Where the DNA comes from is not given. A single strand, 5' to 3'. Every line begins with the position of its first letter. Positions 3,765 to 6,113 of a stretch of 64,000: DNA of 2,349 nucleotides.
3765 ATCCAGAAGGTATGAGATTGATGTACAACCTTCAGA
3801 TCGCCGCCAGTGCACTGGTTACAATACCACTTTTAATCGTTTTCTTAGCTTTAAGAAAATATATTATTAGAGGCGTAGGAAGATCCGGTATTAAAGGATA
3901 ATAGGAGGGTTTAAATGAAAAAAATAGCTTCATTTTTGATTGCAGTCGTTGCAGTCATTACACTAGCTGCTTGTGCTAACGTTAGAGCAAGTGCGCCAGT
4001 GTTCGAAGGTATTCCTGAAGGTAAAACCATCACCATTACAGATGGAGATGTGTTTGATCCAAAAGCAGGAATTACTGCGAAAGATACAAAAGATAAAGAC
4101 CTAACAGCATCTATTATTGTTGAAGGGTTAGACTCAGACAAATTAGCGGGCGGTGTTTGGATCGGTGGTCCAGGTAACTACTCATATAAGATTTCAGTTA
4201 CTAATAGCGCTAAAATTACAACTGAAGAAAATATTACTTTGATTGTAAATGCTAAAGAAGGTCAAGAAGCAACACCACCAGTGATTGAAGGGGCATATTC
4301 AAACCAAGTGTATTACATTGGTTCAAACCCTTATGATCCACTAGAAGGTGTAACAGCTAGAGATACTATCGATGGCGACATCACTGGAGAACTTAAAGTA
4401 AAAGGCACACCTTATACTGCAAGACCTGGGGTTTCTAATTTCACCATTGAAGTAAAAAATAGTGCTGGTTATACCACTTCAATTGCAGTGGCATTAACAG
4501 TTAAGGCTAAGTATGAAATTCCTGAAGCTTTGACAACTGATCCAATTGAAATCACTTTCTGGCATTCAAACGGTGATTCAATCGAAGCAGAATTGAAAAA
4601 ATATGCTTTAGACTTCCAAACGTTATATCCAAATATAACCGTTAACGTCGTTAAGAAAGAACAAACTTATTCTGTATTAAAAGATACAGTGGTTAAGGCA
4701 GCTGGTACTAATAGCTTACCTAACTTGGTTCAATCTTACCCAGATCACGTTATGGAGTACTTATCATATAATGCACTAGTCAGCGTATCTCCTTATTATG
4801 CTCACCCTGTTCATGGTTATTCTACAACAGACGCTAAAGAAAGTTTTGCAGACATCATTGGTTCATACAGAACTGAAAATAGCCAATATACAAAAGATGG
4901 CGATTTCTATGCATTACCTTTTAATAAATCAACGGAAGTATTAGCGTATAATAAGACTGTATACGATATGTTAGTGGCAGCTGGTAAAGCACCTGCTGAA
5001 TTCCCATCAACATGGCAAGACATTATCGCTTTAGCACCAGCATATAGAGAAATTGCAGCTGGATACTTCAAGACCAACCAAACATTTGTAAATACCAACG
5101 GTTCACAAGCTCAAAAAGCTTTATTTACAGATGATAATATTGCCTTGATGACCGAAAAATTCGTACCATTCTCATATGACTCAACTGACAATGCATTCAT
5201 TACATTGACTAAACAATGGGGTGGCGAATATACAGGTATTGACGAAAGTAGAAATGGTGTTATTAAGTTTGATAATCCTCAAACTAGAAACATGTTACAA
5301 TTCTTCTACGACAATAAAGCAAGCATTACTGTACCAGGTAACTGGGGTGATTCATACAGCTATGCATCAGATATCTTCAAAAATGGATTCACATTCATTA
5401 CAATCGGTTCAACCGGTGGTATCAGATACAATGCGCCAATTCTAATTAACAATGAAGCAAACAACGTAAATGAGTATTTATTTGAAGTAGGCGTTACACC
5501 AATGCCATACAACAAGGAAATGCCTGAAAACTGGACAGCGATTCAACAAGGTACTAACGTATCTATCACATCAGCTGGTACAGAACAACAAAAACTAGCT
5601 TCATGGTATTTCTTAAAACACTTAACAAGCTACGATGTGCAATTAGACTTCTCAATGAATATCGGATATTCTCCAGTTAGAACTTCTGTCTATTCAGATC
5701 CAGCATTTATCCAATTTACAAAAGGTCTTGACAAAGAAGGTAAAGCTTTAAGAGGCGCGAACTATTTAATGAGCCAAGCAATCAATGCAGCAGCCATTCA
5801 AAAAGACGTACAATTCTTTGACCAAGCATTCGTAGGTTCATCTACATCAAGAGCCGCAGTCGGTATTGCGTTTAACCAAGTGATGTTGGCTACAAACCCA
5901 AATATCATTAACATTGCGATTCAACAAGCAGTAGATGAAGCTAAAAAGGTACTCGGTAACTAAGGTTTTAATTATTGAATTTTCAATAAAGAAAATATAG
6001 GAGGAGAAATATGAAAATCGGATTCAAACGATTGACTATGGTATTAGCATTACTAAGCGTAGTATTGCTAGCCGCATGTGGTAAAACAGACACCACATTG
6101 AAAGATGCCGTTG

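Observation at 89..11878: Candidate capture-digest-import module for extracellular nucleic acids: a split YhcR-like nuclease system wired to a CUT1 ABC importer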

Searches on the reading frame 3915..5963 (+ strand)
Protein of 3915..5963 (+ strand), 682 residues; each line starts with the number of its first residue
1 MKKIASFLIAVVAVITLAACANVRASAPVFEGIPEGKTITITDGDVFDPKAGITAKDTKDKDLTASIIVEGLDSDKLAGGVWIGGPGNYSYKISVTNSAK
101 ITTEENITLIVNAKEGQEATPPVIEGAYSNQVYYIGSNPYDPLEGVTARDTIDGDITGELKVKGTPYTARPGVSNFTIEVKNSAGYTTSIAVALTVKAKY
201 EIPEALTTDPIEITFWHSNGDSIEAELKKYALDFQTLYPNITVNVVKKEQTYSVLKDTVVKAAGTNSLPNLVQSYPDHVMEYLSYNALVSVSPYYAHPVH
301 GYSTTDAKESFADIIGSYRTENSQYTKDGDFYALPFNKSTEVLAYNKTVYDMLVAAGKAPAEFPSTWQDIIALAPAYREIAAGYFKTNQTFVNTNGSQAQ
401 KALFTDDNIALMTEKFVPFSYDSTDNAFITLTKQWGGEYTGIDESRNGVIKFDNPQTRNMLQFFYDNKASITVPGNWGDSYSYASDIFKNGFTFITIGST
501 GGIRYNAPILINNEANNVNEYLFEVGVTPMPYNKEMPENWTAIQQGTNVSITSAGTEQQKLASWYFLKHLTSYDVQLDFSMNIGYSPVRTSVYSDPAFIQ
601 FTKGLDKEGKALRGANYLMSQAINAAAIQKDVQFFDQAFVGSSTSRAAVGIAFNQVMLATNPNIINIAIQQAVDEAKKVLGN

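Call 3: search_protein_families(library=pfam, proteins=[window:3915-5963:+], max_evalue=0.01)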
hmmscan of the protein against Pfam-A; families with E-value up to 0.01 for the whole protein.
window:3915-5963:+ (682 aa): 4 families
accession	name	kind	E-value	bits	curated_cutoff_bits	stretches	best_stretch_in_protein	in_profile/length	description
PF13416.11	SBP_bac_8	-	1.1e-25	91.5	27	1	230-598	2-271/279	Bacterial extracellular solute-binding protein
PF16403.11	Bact_surface_Ig-like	-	8.7e-07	29.3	27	1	140-190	17-65/71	Bacterial surface protein, Ig-like domain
PF05345.18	He_PIG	-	2.6e-05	25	24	1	162-196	61-95/96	Putative Ig domain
PF08428.16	Rib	-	0.0034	18.4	27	0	34-67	7-40/76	Rib domain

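Call 4: search_protein_families(library=ncbifam, proteins=[window:3915-5963:+], max_evalue=0.01)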
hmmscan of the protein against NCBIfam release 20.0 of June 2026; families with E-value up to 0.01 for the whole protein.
window:3915-5963:+ (682 aa): 1 family
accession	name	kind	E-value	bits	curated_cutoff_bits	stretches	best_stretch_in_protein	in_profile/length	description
NF008211.0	PRK10974.1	equivalog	1.7e-14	53.3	411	1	208-395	24-201/439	sn-glycerol-3-phosphate ABC transporter substrate-binding protein UgpB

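Call 5: search_solved_structures(query=window:3915-5963:+, max_evalue=0.01)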
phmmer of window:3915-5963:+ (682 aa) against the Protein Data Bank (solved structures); distinct sequences matched with E-value up to 0.01: 30.
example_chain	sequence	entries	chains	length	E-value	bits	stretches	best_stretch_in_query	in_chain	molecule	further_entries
1eu8_A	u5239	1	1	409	4e-10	42.2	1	524-604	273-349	TREHALOSE/MALTOSE BINDING PROTEIN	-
9lff_A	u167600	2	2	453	7e-08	34.8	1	210-372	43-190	SN-glycerol-3-phophate ABC transporter, periplasmic SN-glycerol-3-phosphate-binding protei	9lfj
6rjy_A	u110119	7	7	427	7.8e-08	34.6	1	209-389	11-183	Arabino-oligosaccharids-binding protein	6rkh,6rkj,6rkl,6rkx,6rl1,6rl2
6x84_A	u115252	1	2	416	2.3e-07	33.1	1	213-390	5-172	sn-glycerol-3-phosphate-binding periplasmic protein UgpB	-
1elj_A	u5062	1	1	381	3.2e-07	32.6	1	506-621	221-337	MALTODEXTRIN-BINDING PROTEIN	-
4aq4_A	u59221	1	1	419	3.3e-07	32.6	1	213-378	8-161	SN-GLYCEROL-3-PHOSPHATE-BINDING PERIPLASMIC PROTEIN UGPB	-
9xf5_A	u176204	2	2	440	4.8e-07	32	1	206-377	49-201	ABC transporter substrate-binding protein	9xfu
6dtq_A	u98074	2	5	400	1.9e-06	30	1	435-598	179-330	maltose-binding protein MalE3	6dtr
7c0y_A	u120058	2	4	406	3.6e-06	29.1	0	522-604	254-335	Sugar ABC transporter, periplasmic sugar-binding protein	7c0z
7c16_A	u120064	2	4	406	3.6e-06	29.1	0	522-604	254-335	Sugar ABC transporter, periplasmic sugar-binding protein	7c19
7c0x_A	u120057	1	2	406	3.7e-06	29.1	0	522-604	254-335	Sugar ABC transporter, periplasmic sugar-binding protein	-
7c0v_A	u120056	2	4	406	3.8e-06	29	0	522-604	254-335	Sugar ABC transporter, periplasmic sugar-binding protein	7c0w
7c0f_A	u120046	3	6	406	3.8e-06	29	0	522-604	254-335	Sugar ABC transporter, periplasmic sugar-binding protein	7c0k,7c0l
7c0o_A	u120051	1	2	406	9.2e-06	27.8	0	522-604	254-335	Sugar ABC transporter, periplasmic sugar-binding protein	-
7c0t_A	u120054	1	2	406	9.4e-06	27.7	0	522-604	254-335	Sugar ABC transporter, periplasmic sugar-binding protein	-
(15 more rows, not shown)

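Call 31: find_homologous_proteins(query=window:3915-5963:+, max_evalue=0.001)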
Query window:3915-5963:+ (682 aa): 365 proteins with E <= 0.001 among 8000 candidates; the best 120 are listed.
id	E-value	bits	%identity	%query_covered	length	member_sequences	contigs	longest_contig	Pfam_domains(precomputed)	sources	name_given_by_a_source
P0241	0.0e+0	1524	100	100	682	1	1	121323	PF13416.12,PF16403.12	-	-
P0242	0.0e+0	1383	89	100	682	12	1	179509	PF13416.12,PF16403.12,PF05345.19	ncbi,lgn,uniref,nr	ncbi:ABC-type glycerol-3-phosphate transport system substrate-binding protein [Acholeplasma morum]|u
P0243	0.0e+0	1370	88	100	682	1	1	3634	PF13416.12,PF16403.12,PF05345.19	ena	-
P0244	0.0e+0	1213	79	100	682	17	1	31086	PF13416.12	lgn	-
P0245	0.0e+0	1196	78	100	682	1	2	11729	PF13416.12,PF16403.12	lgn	-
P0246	6.1e-255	866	59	100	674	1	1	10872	PF13416.12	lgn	-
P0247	3.4e-238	811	56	98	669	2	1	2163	PF13416.12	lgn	-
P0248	3.6e-216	738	51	96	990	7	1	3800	PF15418.13,PF22352.3,PF13416.12,PF18981.7,PF02494.23,PF16403.12,PF05345.19,PF19077.7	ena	-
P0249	1.6e-201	689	50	100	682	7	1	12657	PF13416.12,PF16403.12,PF01547.31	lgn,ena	-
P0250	4.2e-200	685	50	98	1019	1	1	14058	PF13416.12,PF18981.7,PF02494.23,PF16403.12,PF19077.7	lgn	-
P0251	2.4e-194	666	48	93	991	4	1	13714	PF15418.13,PF00801.27,PF13416.12,PF18981.7,PF02494.23,PF07523.19,PF16403.12,PF05345.19,PF01547.31,PF19077.7,PF18911.7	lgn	-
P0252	1.3e-193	663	48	100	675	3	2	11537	PF07495.20,PF13416.12,PF16403.12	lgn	-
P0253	7.9e-193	661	49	100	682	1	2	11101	PF13416.12,PF16403.12,PF01547.31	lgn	-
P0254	5.1e-192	658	48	100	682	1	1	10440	PF13416.12,PF16403.12,PF01547.31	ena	-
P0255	2.3e-190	653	49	97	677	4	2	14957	PF13416.12,PF16403.12,PF01547.31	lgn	-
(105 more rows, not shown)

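Call 44: search_solved_structures(query=A3, max_evalue=0.001, show_alignments=3)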
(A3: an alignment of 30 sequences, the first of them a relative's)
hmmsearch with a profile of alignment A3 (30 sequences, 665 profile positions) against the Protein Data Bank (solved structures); distinct sequences matched with E-value up to 0.001: 38.
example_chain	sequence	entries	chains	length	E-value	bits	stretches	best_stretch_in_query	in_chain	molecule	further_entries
9lff_A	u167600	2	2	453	3e-20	75.4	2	201-369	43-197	SN-glycerol-3-phophate ABC transporter, periplasmic SN-glycerol-3-phosphate-binding protei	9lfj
6x84_A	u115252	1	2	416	1.3e-19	73.3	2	203-369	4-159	sn-glycerol-3-phosphate-binding periplasmic protein UgpB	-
4aq4_A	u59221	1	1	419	1.5e-19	73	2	203-369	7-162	SN-GLYCEROL-3-PHOSPHATE-BINDING PERIPLASMIC PROTEIN UGPB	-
7c0f_A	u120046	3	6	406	1.2e-15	60.2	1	501-609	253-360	Sugar ABC transporter, periplasmic sugar-binding protein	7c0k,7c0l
7c0x_A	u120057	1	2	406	1.2e-15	60.2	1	501-609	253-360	Sugar ABC transporter, periplasmic sugar-binding protein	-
7c0v_A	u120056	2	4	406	1.3e-15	60.1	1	501-609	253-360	Sugar ABC transporter, periplasmic sugar-binding protein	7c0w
7c0y_A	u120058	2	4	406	1.3e-15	60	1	501-609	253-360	Sugar ABC transporter, periplasmic sugar-binding protein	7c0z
7c16_A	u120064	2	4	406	1.3e-15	60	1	501-609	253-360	Sugar ABC transporter, periplasmic sugar-binding protein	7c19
7c0t_A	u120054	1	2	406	2.7e-15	59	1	501-609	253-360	Sugar ABC transporter, periplasmic sugar-binding protein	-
7c0o_A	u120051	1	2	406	7e-15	57.6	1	501-609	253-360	Sugar ABC transporter, periplasmic sugar-binding protein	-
7c0u_A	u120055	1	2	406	7.1e-15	57.6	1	501-609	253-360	Sugar ABC transporter, periplasmic sugar-binding protein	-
7c0r_A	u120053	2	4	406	8.2e-15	57.4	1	501-609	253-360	Sugar ABC transporter, periplasmic sugar-binding protein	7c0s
7c14_A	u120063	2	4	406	1.8e-14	56.2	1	501-609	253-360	Sugar ABC transporter, periplasmic sugar-binding protein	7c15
9xf5_A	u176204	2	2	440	7.8e-13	50.8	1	195-369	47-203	ABC transporter substrate-binding protein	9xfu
1eu8_A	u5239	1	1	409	8.6e-12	47.4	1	506-578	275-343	TREHALOSE/MALTOSE BINDING PROTEIN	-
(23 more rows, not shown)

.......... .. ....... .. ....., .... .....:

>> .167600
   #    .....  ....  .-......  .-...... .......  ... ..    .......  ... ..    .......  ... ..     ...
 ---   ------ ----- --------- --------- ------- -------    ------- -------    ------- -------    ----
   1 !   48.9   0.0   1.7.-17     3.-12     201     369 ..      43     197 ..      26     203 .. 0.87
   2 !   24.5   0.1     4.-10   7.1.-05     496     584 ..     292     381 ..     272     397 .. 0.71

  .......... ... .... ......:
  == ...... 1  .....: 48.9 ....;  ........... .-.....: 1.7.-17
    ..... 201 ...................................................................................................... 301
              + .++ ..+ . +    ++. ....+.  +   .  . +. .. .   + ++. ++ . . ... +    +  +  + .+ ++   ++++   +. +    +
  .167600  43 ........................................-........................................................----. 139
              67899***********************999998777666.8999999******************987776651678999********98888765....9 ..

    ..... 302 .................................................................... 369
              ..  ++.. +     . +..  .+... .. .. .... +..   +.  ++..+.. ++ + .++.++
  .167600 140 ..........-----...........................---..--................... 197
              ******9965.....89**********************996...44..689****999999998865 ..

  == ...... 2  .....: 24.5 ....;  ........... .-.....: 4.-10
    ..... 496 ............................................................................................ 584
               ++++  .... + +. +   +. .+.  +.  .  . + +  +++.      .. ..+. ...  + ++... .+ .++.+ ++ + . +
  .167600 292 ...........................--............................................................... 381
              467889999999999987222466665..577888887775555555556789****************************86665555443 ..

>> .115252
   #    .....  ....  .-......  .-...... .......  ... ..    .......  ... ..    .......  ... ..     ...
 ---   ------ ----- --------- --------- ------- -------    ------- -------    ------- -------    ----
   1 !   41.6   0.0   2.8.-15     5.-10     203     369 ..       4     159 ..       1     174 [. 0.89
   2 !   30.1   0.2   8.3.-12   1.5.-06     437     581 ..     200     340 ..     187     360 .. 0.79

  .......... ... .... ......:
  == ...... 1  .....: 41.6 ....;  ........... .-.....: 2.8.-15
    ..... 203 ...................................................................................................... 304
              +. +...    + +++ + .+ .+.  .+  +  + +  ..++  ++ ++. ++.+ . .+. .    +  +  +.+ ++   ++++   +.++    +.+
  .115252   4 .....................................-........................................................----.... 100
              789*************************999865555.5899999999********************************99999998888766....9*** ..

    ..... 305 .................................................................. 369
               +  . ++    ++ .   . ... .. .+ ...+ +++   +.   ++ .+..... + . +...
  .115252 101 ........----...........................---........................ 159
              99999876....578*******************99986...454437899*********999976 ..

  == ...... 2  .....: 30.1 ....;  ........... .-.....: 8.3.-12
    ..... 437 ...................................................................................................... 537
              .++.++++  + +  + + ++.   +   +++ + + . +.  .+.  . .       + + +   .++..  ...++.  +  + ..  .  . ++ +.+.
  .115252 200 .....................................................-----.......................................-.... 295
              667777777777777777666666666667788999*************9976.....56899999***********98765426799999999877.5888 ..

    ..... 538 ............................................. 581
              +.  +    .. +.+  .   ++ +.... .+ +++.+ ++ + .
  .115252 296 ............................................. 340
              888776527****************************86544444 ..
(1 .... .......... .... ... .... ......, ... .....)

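Call 58: predict_structure(alignment_id=A3)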
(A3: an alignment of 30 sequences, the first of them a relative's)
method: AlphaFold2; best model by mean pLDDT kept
length: 682 residues; sequences in the alignment: 30
mean_pLDDT: 90.3   pTM: 0.78
mean pLDDT of the five models: 90.3, 90.2, 88.6, 87.8, 87.4
residues with pLDDT >= 90: 457; 70-90: 206; 50-70: 17; < 50: 2
segments of 3 or more residues with pLDDT < 50: none
pLDDT, mean of each block of 10 residues (from residue 1): 74 66 74 90 88 92 93 77 81 93 93 71 85 92 88 84 92 95 89 94 94 96 95 97 97 91 92 91 93 93 90 83 82 90 97 97 95 97 95 92 93 93 93 94 86 95 95 86 89 94 91 87 96 92 91 96 97 95 91 93 92 94 91 86 90 93 91 90 69
secondary structure, 60 per line:
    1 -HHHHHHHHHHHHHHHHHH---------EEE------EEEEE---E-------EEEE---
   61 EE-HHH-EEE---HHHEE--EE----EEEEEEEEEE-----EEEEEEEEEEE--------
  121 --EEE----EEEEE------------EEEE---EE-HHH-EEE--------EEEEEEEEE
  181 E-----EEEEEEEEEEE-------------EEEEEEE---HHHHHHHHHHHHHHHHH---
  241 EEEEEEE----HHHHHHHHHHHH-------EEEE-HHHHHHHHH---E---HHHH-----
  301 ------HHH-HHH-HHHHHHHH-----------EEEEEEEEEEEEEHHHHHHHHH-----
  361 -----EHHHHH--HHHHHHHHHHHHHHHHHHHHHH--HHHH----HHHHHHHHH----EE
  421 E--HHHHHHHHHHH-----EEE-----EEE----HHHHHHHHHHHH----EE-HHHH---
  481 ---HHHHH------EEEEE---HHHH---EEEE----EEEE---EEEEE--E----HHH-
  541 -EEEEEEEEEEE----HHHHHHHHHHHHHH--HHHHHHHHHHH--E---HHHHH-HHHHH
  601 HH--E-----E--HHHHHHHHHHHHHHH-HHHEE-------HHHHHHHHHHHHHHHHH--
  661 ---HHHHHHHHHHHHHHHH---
elements in order: H2-19 E29-31 E38-42 E54-57 E68-70 E87-96 E102-112 E123-125 E130-134 E147-150 E161-163 E172-181 E187-197 E211-217 H221-237 E241-247 H252-263 E271-274 H276-284 H292-295 H315-322 E334-346 H347-355 H367-371 H374-395 H398-401 H406-414 E419-421 H424-434 E440-442 E448-450 H455-466 H474-477 H484-488 E495-499 H503-506 E510-513 E518-521 E525-529 E542-552 H557-570 H573-583 H590-594 H596-602 H614-628 H642-658 H664-679

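Call 62: fold_search(model_id=the predicted structure, library=pdb)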
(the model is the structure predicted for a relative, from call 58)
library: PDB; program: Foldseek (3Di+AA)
matches with E <= 10: 1730; with E <= 0.001: 981
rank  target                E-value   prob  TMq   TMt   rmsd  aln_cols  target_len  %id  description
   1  6x84_B                3.8e-23  1.00  0.49  0.77   5.9       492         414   17  Sn-glycerol-3-phosphate binding periplasmic protein UgpB from Escherichia coli - W169S, W172S (released 2020-08-19)
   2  3k01                  5.3e-22  1.00  0.47  0.78   6.0       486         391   17  Crystal structures of the GacH receptor of Streptomyces glaucescens GLA.O in the unliganded form and in complex with aca (released 2010-02-16)
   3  6x84_A                5.6e-22  1.00  0.48  0.76   5.7       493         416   17  Sn-glycerol-3-phosphate binding periplasmic protein UgpB from Escherichia coli - W169S, W172S (released 2020-08-19)
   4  1eu8_A                6.3e-22  1.00  0.50  0.80   4.3       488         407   18  STRUCTURE OF TREHALOSE MALTOSE BINDING PROTEIN FROM THERMOCOCCUS LITORALIS (released 2001-03-14)
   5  4mfi                  8.4e-22  1.00  0.47  0.77   5.1       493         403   15  Crystal structure of Mycobacterium tuberculosis UgpB (released 2014-07-23)
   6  7c0l_A                9.4e-22  1.00  0.47  0.78   5.6       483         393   18  Crystal structure of a dinucleotide-binding protein of ABC transporter endogenously bound to uridylyl-3'-5'-phospho-gu (released 2021-03-10)
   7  7c0v_A                1.3e-21  1.00  0.48  0.79   4.8       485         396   18  Crystal structure of a dinucleotide-binding protein (Y224A) of ABC transporter endogenously bound to uridylyl-3'-5'-ph (released 2021-03-10)
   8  6r1b_B                1.7e-21  1.00  0.49  0.82   4.7       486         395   16  Crystal structure of UgpB from Mycobacterium tuberculosis in complex with glycerophosphocholine (released 2019-09-04)
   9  7c0v_B                1.8e-21  1.00  0.48  0.79   5.8       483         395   18  Crystal structure of a dinucleotide-binding protein (Y224A) of ABC transporter endogenously bound to uridylyl-3'-5'-ph (released 2021-03-10)
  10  7c0z_B                1.9e-21  1.00  0.48  0.80   5.7       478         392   16  Crystal structure of a dinucleotide-binding protein (Y246A) of ABC transporter endogenously bound to uridylyl-3'-5'-ph (released 2021-03-10)
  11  7c0t_B                2.2e-21  1.00  0.47  0.78   5.9       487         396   18  Crystal structure of a dinucleotide-binding protein (N81A) of ABC transporter endogenously bound to uridylyl-3'-5'-pho (released 2021-03-10)
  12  7bvt_A                2.3e-21  1.00  0.47  0.77   5.7       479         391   15  Crystal structure of cyclic alpha-maltosyl-1,6-maltose binding protein from Arthrobacter globiformis (released 2020-12-02)
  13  7c14_B                3.1e-21  1.00  0.49  0.81   5.3       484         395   17  Crystal structure of a dinucleotide-binding protein (Q274A) of ABC transporter endogenously bound to uridylyl-3'-5'-ph (released 2021-03-10)
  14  7c0y_B                3.5e-21  1.00  0.46  0.76   6.3       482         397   19  Crystal structure of a dinucleotide-binding protein (Y246A) of ABC transporter endogenously bound to uridylyl-3'-5'-ph (released 2021-03-10)
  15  7c0x_A                3.7e-21  1.00  0.47  0.79   5.8       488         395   18  Crystal structure of a dinucleotide-binding protein (T240A) of ABC transporter endogenously bound to uridylyl-3'-5'-ph (released 2021-03-10)
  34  7c0f_A                2.9e-20  1.00  0.48  0.79   4.9       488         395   18  Crystal structure of a dinucleotide-binding protein of ABC transporter endogenously bound to uridylyl-3'-5'-phospho-gu (released 2021-03-10)
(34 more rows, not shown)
